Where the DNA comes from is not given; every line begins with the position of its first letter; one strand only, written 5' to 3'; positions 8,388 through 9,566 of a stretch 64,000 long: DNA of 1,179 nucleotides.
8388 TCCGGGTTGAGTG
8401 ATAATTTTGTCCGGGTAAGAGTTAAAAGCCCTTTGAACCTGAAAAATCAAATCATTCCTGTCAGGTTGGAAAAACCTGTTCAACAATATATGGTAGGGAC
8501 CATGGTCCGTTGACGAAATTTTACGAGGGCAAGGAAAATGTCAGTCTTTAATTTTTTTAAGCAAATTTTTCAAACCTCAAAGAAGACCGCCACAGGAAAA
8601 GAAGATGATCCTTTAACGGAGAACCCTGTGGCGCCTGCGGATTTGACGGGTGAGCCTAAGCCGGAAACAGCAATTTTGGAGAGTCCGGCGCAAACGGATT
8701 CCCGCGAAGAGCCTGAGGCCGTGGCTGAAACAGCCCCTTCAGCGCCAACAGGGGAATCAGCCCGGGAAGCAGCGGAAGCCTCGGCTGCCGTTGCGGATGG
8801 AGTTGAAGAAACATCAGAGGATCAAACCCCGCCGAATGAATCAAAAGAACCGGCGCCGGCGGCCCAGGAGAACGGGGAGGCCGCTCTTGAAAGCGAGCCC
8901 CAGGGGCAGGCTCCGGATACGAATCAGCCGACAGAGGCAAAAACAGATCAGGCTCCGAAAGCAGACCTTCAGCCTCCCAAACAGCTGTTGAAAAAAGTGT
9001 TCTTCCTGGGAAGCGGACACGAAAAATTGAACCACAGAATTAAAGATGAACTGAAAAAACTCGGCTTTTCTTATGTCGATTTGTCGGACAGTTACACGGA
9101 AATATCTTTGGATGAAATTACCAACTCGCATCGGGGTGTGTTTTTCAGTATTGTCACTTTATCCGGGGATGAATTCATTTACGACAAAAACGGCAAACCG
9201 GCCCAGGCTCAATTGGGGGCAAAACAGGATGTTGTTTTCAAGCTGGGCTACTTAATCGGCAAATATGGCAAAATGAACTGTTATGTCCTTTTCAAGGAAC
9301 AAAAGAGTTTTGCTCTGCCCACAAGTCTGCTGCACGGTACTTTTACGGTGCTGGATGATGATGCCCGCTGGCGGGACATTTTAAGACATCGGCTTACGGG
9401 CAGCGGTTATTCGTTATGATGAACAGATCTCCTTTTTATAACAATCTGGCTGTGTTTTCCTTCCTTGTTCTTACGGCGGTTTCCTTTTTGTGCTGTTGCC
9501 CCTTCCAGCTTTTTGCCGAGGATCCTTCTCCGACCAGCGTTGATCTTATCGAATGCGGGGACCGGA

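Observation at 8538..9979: TIR-like (COG4271/Cap12-PycTIR-type) domain fused to a long acidic disordered region, coupled to a small membrane protein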

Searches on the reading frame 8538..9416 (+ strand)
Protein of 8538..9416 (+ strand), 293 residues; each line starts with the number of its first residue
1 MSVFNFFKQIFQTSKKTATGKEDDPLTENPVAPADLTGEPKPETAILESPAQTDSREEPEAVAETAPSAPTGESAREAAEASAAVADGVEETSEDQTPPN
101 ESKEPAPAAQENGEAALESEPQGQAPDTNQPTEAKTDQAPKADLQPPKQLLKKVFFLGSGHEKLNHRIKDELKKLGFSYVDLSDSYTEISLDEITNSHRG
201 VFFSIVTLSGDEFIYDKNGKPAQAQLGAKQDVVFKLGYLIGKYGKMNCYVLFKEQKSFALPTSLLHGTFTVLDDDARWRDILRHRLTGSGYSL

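Call 3: search_protein_families(library=pfam, proteins=[window:8538-9416:+], max_evalue=1)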
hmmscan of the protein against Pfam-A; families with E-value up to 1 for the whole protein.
window:8538-9416:+ (293 aa): 1 family
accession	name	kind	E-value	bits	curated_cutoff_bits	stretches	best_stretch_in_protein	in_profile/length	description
PF10137.14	CAP12-PCTIR_TIR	-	1.1e-10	42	24.7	1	154-262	2-107/119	CAP12/Pycsar effector protein, TIR domain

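Call 4: search_protein_families(library=ncbifam, proteins=[window:8538-9416:+], max_evalue=1)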
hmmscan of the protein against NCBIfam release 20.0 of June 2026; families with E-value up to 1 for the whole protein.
window:8538-9416:+ (293 aa): 2 families
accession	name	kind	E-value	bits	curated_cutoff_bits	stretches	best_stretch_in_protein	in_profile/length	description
NF050172.1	CDNTAsCap12CFB2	equivalog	0.0085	15.3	450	1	152-270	2-118/312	CBASS system CD-NTase-associated NAD(+) hydrolase Cap12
NF050171.1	CDNTAsCap12CFB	equivalog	0.092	12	450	1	220-255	72-107/305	CBASS system CD-NTase-associated NAD(+) hydrolase Cap12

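Call 5: search_protein_families(library=padloc, proteins=[window:8538-9416:+], max_evalue=1)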
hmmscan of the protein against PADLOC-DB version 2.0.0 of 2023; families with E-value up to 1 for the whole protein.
window:8538-9416:+ (293 aa): 10 families
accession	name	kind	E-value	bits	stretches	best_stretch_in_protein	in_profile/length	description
PDLC05005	PDC-S35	-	8.2e-13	46.7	1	129-292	100-256/264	-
PDLC05007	PDC-S35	-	4.7e-11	40.9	1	141-292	123-271/278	-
PDLC05004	PDC-S35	-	4.1e-09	34.4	1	145-291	113-257/265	-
PDLC05006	PDC-S35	-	1.1e-08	32.8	1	122-264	49-196/231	-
PDLC05003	PDC-S35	-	3.7e-08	31.2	1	141-255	79-198/245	-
PDLC03997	PD-Lambda-5_A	-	0.00044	17.2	1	76-176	272-371/491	-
PDLC00731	Effector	-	0.0017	15.4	1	167-264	171-267/306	TIR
PDLC00729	Effector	-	0.0039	14.6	1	152-264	3-114/310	TIR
PDLC02371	PycTIR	-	0.0044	14.4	1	153-264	153-252/288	-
PDLC00732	Effector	-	0.031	11.2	1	191-265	194-264/301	TIR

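Call 6: find_homologous_proteins(query=window:8538-9416:+, max_evalue=0.001)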
Query window:8538-9416:+ (293 aa): 6 proteins with E <= 0.001 among 3853 candidates.
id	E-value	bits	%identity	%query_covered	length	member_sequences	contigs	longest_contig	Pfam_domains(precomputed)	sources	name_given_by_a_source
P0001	2.2e-189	646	100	100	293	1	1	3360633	PF10137.15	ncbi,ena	-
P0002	1.3e-67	246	58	67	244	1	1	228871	PF10137.15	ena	-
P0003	1.9e-67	246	56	74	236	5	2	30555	PF10137.15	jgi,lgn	jgi:hypothetical protein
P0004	6.3e-67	244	54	80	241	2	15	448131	PF10137.15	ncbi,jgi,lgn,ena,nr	ncbi:MAG TPA: nucleotide-binding protein [Candidatus Omnitrophota bacterium]|nr:nucleotide-binding p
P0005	1.2e-66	243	54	71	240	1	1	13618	PF10137.15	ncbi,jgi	ncbi:MAG: TIR domain-containing protein [Candidatus Omnitrophota bacterium]|jgi:hypothetical protein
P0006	1.4e-62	230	54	69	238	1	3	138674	PF10137.15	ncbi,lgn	-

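Call 7: search_solved_structures(query=window:8538-9416:+, max_evalue=10, show_alignments=3)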
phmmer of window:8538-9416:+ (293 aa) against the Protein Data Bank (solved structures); distinct sequences matched with E-value up to 10: 3.
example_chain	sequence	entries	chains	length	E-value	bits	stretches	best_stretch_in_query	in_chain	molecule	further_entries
7un8_A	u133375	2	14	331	0.21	14.2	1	152-264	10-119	CD-NTase-associated protein 12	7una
1qwg_A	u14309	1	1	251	1.4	11.5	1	169-199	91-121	(2R)-phospho-3-sulfolactate synthase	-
24fo_A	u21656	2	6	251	1.4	11.5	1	169-199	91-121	Phosphosulfolactate synthase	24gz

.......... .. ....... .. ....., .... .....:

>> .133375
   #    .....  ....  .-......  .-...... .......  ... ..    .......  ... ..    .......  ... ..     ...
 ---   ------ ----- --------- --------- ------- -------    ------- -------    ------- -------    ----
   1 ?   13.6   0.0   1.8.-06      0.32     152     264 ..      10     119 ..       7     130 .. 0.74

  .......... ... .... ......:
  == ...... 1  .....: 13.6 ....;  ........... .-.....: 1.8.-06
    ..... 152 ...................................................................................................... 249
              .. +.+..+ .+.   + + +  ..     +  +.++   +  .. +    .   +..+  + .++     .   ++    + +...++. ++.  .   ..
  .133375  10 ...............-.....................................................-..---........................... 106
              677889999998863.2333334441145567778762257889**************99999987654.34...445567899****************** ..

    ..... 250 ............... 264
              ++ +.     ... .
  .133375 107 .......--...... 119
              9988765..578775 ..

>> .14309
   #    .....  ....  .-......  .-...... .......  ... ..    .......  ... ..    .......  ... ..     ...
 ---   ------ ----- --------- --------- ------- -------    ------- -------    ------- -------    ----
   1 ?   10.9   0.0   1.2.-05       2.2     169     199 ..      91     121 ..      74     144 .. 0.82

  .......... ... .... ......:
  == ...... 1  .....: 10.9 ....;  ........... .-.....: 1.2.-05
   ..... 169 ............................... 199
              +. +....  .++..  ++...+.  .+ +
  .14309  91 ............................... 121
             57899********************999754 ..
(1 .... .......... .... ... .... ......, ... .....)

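Call 9: find_encoding_contigs(protein=P0004, flank=6000, max_places=3)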
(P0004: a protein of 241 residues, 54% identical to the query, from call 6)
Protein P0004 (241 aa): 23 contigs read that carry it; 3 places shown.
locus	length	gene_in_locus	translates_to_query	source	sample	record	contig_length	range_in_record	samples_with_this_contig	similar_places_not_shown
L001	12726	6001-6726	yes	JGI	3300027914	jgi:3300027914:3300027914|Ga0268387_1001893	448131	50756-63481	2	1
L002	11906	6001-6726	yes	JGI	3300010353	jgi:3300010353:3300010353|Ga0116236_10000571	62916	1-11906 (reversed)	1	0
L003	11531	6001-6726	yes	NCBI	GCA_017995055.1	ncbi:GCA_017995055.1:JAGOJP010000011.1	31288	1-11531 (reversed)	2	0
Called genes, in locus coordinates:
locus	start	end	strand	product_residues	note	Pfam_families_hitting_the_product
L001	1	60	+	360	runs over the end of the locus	PF21508:MenC_N, PF13378:MR_MLE_C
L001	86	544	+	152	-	-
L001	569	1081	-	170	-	PF01842:ACT, PF22629:ACT_AHAS_ss, PF13710:ACT_5, PF10369:ALS_ss_C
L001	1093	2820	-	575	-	PF02776:TPP_enzyme_N, PF00205:TPP_enzyme_M, PF02775:TPP_enzyme_C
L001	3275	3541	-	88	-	PF00462:Glutaredoxin, PF13417:GST_N_3, PF13409:GST_N_2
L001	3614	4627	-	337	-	PF01207:Dus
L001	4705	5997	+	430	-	PF00919:UPF0004, PF04055:Radical_SAM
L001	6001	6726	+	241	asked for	PF10137:CAP12-PCTIR_TIR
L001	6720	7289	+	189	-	-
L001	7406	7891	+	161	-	-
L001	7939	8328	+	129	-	PF07963:N_methyl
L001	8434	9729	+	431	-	PF02310:B12-binding (weak), PF04055:Radical_SAM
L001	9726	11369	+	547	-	-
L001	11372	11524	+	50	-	-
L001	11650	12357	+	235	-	PF13641:Glyco_tranf_2_3 (weak), PF00535:Glycos_transf_2, PF10111:Glyco_tranf_2_2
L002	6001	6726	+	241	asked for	PF10137:CAP12-PCTIR_TIR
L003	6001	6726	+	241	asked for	PF10137:CAP12-PCTIR_TIR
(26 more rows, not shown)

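Call 10: find_encoding_contigs(protein=P0002, flank=6000, max_places=2)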
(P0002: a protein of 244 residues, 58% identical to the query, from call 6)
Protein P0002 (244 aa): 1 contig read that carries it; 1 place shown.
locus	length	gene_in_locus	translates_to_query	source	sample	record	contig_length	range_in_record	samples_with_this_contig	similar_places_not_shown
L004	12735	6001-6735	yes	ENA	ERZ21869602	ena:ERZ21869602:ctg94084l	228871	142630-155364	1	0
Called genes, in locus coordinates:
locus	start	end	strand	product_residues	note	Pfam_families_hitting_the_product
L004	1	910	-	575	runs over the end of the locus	PF02776:TPP_enzyme_N, PF00205:TPP_enzyme_M, PF02775:TPP_enzyme_C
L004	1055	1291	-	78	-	PF02798:GST_N (weak), PF00462:Glutaredoxin, PF13417:GST_N_3, PF13409:GST_N_2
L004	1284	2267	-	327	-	PF02951:GSH-S_N, PF02955:GSH-S_ATP, PF08443:RimK, PF14398:ATPgrasp_YheCD (weak)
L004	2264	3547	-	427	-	PF08886:GshA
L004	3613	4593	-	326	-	PF01207:Dus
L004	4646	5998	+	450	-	PF00919:UPF0004, PF04055:Radical_SAM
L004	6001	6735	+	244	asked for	PF10137:CAP12-PCTIR_TIR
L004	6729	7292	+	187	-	-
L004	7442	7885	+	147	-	-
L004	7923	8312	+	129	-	PF07963:N_methyl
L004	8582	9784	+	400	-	PF04055:Radical_SAM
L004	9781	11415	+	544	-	-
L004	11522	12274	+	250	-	PF00535:Glycos_transf_2, PF10111:Glyco_tranf_2_2, PF13641:Glyco_tranf_2_3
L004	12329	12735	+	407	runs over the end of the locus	PF01075:Glyco_transf_9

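Call 11: find_encoding_contigs(protein=P0001, flank=6000, max_places=2)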
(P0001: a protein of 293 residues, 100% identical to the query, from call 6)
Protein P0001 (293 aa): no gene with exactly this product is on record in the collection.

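Call 23: predict_structure(alignment_id=A1)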
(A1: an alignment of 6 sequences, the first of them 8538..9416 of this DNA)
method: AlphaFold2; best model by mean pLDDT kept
length: 293 residues; sequences in the alignment: 6
mean_pLDDT: 44.8   pTM: 0.29
mean pLDDT of the five models: 44.8, 42.3, 37.5, 35.8, 33.7
residues with pLDDT >= 90: 0; 70-90: 8; 50-70: 65; < 50: 220
segments of 3 or more residues with pLDDT < 50: 1-9, 11-21, 26-29, 37-39, 43-58, 60-66, 71-98, 100-106, 108-125, 143-147, 199-278, 284-293
pLDDT, mean of each block of 10 residues (from residue 1): 45 44 47 49 41 40 40 37 40 45 41 34 44 51 45 61 68 69 57 54 40 38 37 38 40 36 34 45 45 36
secondary structure, 60 per line:
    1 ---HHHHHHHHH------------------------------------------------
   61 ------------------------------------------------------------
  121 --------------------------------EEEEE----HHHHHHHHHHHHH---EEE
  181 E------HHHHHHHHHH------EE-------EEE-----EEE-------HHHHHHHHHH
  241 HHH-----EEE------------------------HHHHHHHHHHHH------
elements in order: H4-12 E153-157 H162-174 E178-181 H188-197 E213-215 E221-223 H231-243 E249-251 H276-287

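Call 31: find_related_loci(query=A4, collection=genome_contigs, flank=6000)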
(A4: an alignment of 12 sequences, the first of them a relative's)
Query A4 (293 aa) in genome_contigs; peptide patterns used: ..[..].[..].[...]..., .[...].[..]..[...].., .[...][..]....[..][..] (x = any residue, [..] = any of these).
67 stretches matched a pattern; 8 encode a relative of the query (tblastn E <= 1e-3); 8 distinct loci.
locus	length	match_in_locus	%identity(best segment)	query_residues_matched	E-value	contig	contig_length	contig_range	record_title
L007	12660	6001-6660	55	77-293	5e-73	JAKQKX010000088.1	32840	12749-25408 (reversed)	MAG: Candidatus Omnitrophota bacterium isolate USDV_maxbin.135_sub k141_960183, whole genome shotgun sequence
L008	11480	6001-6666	53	61-293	2e-72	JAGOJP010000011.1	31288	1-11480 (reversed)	MAG: Candidatus Omnitrophota bacterium isolate Go_SlDig_bin_317 Go_SlDig_3877_length_31288_cov_4.177273, whole genome sh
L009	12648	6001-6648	54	91-293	4e-70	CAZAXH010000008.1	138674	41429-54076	MAG TPA_asm: uncultured Planctomycetales bacterium isolate binchicken_co117_398 genome assembly, contig: NODE_153_length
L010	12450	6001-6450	41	145-293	3e-35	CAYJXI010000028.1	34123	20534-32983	MAG TPA_asm: uncultured Planctomycetales bacterium isolate ERP125453_co1_481 genome assembly, contig: NODE_1027_length_3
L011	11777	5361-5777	42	153-288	3e-31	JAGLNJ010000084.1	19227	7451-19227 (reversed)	MAG: Candidatus Omnitrophota bacterium isolate RS_6_36 ROV157_6.bin.36.fa_84, whole genome shotgun sequence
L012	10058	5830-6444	32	76-293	6e-30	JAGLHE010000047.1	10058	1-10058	MAG: Candidatus Omnitrophota bacterium isolate RS_10_7 ROV157_10.bin.7.fa_47, whole genome shotgun sequence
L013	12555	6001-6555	26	107-291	5e-20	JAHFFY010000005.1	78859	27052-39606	MAG: Candidatus Omnitrophota bacterium isolate nzgw302 NODE_372_length_78860_cov_3.796492, whole genome shotgun sequence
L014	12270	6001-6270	42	204-293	6e-18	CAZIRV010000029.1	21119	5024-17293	MAG TPA_asm: uncultured Planctomycetales bacterium isolate SRP128015_co1_466 genome assembly, contig: NODE_3335_length_2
